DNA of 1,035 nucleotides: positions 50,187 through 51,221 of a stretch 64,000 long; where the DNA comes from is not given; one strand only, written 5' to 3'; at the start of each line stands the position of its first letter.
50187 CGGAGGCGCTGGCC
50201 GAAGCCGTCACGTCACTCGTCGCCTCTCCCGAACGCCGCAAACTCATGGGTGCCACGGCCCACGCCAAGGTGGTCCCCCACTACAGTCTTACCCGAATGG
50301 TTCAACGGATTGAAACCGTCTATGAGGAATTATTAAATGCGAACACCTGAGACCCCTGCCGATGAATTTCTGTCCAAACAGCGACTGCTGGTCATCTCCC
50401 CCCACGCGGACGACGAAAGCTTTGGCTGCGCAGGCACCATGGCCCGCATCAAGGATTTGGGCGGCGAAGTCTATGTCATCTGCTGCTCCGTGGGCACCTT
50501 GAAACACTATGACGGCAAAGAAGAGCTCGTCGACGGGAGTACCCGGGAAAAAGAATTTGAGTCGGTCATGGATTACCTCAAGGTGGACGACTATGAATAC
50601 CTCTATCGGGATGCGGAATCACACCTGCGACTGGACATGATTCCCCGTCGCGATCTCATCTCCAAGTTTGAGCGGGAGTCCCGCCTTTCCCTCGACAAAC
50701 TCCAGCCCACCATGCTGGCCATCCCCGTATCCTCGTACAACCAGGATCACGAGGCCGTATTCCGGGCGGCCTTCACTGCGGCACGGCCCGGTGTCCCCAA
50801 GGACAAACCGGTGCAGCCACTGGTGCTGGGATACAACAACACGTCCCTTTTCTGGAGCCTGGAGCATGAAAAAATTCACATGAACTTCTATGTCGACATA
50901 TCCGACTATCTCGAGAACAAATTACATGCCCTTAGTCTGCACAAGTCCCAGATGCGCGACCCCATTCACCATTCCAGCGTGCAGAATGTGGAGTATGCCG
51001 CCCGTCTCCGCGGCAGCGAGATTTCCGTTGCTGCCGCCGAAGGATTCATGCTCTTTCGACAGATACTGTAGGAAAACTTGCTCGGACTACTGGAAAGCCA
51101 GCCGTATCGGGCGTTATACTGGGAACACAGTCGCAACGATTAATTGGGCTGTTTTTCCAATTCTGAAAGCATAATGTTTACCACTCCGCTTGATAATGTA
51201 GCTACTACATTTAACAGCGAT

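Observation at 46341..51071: Carbamoyltransferase + two GT4 + PIG-L/LmbE deacetylase cassette: candidate novel carbamoylated amino-glycoside/glycoconjugate pathway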

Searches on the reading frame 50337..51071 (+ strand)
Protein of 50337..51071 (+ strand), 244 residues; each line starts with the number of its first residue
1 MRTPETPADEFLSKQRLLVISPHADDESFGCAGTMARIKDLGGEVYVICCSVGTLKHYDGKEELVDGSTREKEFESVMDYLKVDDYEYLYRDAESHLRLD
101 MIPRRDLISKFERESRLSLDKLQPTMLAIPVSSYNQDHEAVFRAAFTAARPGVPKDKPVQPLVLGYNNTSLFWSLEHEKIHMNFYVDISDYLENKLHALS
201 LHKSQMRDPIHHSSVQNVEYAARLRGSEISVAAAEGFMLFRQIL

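Call 3: search_protein_families(library=pfam, proteins=[window:50337-51071:+])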
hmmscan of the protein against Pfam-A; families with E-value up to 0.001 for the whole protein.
window:50337-51071:+ (244 aa): 1 family
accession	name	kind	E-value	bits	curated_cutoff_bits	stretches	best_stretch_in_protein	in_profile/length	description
PF02585.22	PIG-L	-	2.2e-16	61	28.2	1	18-148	1-128/129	GlcNAc-PI de-N-acetylase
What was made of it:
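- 50337..51071 (+): PIG-L/LmbE-family zinc de-N-acetylase of a distinct 'SYNQDH' subfamily. It is the most conserved gene of the cassette. Pfam PIG-L 61 bits against 28.2 (call 3).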

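Call 4: search_protein_families(library=ncbifam, proteins=[window:50337-51071:+])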
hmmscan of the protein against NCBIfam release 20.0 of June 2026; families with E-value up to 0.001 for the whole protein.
window:50337-51071:+ (244 aa): 5 families
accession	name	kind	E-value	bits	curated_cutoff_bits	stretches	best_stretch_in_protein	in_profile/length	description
TIGR04000.1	thiol_BshB2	equivalog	3.1e-13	49.9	195.25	1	16-211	2-190/217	bacillithiol biosynthesis deacetylase BshB2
TIGR04001.1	thiol_BshB1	equivalog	4.6e-11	42.9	182.5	1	17-241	4-222/226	bacillithiol biosynthesis deacetylase BshB1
TIGR03446.1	mycothiol_Mca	equivalog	1.3e-05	25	277.15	1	16-54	2-40/283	mycothiol conjugate amidase Mca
TIGR03445.1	mycothiol_MshB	equivalog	0.00018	21.5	224.35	0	18-54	1-37/284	N-acetyl-1-D-myo-inositol-2-amino-2-deoxy-alpha-D-glucopyranoside deacetylase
NF002557.0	PRK02122.1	subfamily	0.00026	19.2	384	1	4-53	360-409/653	glucosamine-6-phosphate deaminase-like protein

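Call 8: find_encoding_contigs(protein=window:50337-51071:+, flank=10000, max_places=6)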
Protein window:50337-51071:+ (244 aa): 2 contigs read that carry it; 1 place shown.
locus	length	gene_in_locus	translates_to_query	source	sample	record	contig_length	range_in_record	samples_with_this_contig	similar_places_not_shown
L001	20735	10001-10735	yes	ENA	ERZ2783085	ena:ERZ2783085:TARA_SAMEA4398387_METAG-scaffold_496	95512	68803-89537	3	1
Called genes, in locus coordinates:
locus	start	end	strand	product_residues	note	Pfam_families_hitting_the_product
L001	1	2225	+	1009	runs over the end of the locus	PF23500:DUF7133, PF01436:NHL (faint), PF07995:GSDH (weak), PF13646:HEAT_2 (faint), PF00034:Cytochrom_C (faint)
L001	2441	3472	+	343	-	PF00069:Pkinase, PF01636:APH (faint), PF07714:PK_Tyr_Ser-Thr, PF03109:ABC1 (weak)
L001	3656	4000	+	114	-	-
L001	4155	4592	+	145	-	-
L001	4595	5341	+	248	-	PF08032:SpoU_sub_bind, PF00588:SpoU_methylase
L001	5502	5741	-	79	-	-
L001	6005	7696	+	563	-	PF02543:Carbam_trans_N, PF16861:Carbam_trans_C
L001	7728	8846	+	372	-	PF20706:GT4-conflict (faint), PF13439:Glyco_transf_4, PF13579:Glyco_trans_4_4, PF00534:Glycos_transf_1, PF13692:Glyco_trans_1_4, PF13524:Glyco_trans_1_2 (faint)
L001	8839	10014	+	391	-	PF13439:Glyco_transf_4, PF13477:Glyco_trans_4_2, PF13579:Glyco_trans_4_4, PF20706:GT4-conflict (weak), PF00534:Glycos_transf_1, PF13692:Glyco_trans_1_4, PF13524:Glyco_trans_1_2 (weak)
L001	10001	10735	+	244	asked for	PF02585:PIG-L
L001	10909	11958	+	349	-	PF01634:HisG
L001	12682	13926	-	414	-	-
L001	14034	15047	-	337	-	-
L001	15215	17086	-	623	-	PF00149:Metallophos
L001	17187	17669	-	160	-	-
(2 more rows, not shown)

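Call 16: search_solved_structures(query=window:50337-51071:+, max_evalue=0.01, show_alignments=2)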
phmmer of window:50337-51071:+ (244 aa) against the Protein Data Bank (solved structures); distinct sequences matched with E-value up to 0.01: 7.
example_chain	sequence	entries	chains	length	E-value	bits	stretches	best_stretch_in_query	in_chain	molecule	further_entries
3we7_A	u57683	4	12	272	3.1e-14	56.3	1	11-240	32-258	Putative uncharacterized protein PH0499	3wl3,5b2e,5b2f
8bgn_A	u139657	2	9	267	1.1e-13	54.6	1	15-240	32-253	Diacetylchitobiose deacetylase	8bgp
8bgo_A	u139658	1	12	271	1.1e-13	54.5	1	15-240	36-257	Diacetylchitobiose deacetylase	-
3wl4_A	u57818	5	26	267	4e-13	52.7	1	11-239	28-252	Uncharacterized protein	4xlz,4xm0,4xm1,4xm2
2ixd_A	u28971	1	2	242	9.4e-07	31.8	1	178-243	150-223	LMBE-RELATED PROTEIN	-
1uan_A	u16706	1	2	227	0.00012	24.9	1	17-206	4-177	hypothetical protein TT1542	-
6p2t_A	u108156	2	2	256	0.00034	23.5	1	151-242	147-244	N-acetyl-alpha-D-glucosaminyl L-malate deacetylase 1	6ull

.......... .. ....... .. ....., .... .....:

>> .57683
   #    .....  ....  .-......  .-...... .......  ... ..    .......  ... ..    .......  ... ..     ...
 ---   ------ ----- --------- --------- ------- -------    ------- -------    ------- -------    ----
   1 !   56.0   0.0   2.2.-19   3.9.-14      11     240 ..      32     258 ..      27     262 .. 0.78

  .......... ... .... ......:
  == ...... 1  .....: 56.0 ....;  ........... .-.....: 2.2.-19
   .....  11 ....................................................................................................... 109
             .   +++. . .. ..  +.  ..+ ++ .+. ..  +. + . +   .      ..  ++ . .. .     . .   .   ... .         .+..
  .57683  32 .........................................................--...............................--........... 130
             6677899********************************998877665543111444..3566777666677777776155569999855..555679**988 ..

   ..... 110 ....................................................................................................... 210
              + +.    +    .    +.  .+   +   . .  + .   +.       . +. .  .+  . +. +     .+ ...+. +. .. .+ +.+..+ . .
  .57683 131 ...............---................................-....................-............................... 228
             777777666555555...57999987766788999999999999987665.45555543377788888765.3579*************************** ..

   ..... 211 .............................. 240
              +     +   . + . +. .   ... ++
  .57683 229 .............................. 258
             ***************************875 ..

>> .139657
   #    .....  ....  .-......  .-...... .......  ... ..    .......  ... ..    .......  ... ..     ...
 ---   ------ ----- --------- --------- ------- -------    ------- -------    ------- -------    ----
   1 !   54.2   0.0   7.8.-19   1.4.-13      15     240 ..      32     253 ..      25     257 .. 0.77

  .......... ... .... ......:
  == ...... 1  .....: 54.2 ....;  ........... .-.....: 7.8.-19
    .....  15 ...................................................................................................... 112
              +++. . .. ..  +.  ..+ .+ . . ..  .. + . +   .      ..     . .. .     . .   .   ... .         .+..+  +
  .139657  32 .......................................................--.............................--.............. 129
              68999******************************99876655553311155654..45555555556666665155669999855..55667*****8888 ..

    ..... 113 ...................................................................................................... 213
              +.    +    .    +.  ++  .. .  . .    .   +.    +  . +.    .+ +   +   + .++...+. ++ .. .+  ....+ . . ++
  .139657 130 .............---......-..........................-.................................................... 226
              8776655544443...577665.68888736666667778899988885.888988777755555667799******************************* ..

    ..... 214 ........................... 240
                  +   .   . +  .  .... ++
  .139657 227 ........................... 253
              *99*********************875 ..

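Call 19: find_homologous_proteins(query=window:50337-51071:+)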
Query window:50337-51071:+ (244 aa): 1024 proteins with E <= 0.001 among 1834 candidates; the best 120 are listed.
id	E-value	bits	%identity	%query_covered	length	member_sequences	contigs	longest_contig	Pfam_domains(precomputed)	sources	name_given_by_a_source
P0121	3.6e-153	526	95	100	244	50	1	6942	PF02585.23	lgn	-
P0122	3.4e-141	487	88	100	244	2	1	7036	PF02585.23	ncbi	-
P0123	4.9e-140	483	86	100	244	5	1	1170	PF02585.23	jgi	-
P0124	6.1e-137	473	86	100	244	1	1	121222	PF02585.23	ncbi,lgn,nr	ncbi:MAG: hypothetical protein GC168_19070 [Candidatus Hydrogenedens sp.]|nr:hypothetical protein [C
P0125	3.8e-136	470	84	100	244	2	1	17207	PF02585.23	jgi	jgi:LmbE family N-acetylglucosaminyl deacetylase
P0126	5.2e-136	470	85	100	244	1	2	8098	PF02585.23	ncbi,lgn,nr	ncbi:MAG: PIG-L family deacetylase [Candidatus Hydrogenedentes bacterium]|nr:PIG-L family deacetylas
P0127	2.0e-134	464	83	100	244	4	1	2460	PF02585.23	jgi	jgi:LmbE family N-acetylglucosaminyl deacetylase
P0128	1.2e-133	462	83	100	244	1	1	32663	PF02585.23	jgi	-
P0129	2.0e-133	461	84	100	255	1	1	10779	PF02585.23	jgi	jgi:LmbE family N-acetylglucosaminyl deacetylase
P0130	7.0e-133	459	84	98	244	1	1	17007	PF02585.23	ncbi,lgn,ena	-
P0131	1.2e-132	459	83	100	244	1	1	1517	PF02585.23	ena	-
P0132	1.6e-132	458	83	100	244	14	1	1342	PF02585.23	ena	-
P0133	2.0e-132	458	82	100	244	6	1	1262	PF02585.23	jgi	-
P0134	5.1e-132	457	83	100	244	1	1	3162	PF02585.23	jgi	-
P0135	5.4e-131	453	84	98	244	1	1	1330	PF02585.23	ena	-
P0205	1.6e-121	422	79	98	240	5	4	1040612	PF02585.23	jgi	-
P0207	2.1e-121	422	77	98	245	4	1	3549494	PF02585.23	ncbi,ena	-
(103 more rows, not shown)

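Call 27: find_related_loci(query=A2, collection=metagenome_contigs, flank=10000)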
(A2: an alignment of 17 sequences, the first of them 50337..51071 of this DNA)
Query A2 (244 aa) in metagenome_contigs; peptide patterns used: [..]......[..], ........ (x = any residue, [..] = any of these).
574 stretches matched a pattern; 378 encode a relative of the query (tblastn E <= 1e-3); the best 80 are kept; 80 distinct loci.
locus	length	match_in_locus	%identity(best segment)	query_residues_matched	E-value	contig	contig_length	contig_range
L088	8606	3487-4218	97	1-244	2e-162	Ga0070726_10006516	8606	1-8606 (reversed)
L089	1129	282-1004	85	4-244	7e-156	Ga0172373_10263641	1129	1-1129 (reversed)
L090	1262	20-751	82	1-244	1e-154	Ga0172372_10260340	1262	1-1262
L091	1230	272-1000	81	2-244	1e-147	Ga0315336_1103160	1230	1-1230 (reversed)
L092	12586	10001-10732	78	1-244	4e-134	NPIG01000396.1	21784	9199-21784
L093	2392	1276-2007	78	1-244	6e-142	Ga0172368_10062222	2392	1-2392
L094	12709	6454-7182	79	2-244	6e-133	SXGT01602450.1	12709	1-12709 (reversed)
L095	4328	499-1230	77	1-244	4e-134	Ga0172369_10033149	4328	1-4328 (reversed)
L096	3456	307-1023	80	6-244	2e-135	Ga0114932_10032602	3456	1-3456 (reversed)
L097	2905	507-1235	79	2-244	1e-136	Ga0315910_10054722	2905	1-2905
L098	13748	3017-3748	76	1-244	6e-131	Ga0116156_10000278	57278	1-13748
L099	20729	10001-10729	78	2-244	6e-131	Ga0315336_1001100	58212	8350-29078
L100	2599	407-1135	77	2-244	8e-135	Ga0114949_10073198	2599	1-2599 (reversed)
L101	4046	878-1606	77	2-244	2e-130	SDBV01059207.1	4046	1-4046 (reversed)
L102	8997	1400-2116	76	6-244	3e-126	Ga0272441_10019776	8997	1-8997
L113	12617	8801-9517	74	6-244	2e-122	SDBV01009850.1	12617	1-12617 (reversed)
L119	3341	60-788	73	2-244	4e-125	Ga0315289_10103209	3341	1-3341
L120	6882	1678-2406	74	2-244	1e-121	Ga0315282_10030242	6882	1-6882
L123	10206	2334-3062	73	2-244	5e-121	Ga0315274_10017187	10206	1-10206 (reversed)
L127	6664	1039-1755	73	6-244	1e-120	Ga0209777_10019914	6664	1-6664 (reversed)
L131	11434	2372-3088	73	6-244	9e-120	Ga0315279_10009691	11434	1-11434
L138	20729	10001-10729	71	3-244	3e-118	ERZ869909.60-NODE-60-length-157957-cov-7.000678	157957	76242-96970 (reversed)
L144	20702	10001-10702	60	8-241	4e-98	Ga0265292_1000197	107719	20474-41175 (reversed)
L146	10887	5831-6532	59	11-244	1e-97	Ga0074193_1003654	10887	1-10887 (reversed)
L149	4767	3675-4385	61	8-244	6e-97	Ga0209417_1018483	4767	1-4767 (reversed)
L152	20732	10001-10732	59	1-244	4e-96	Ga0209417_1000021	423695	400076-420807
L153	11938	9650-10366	62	8-244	4e-96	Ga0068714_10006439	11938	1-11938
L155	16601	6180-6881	61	8-241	6e-96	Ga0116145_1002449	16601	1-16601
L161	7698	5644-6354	59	9-244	4e-94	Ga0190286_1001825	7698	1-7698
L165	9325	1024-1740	56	6-244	2e-90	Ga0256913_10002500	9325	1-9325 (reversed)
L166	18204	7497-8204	56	9-244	2e-90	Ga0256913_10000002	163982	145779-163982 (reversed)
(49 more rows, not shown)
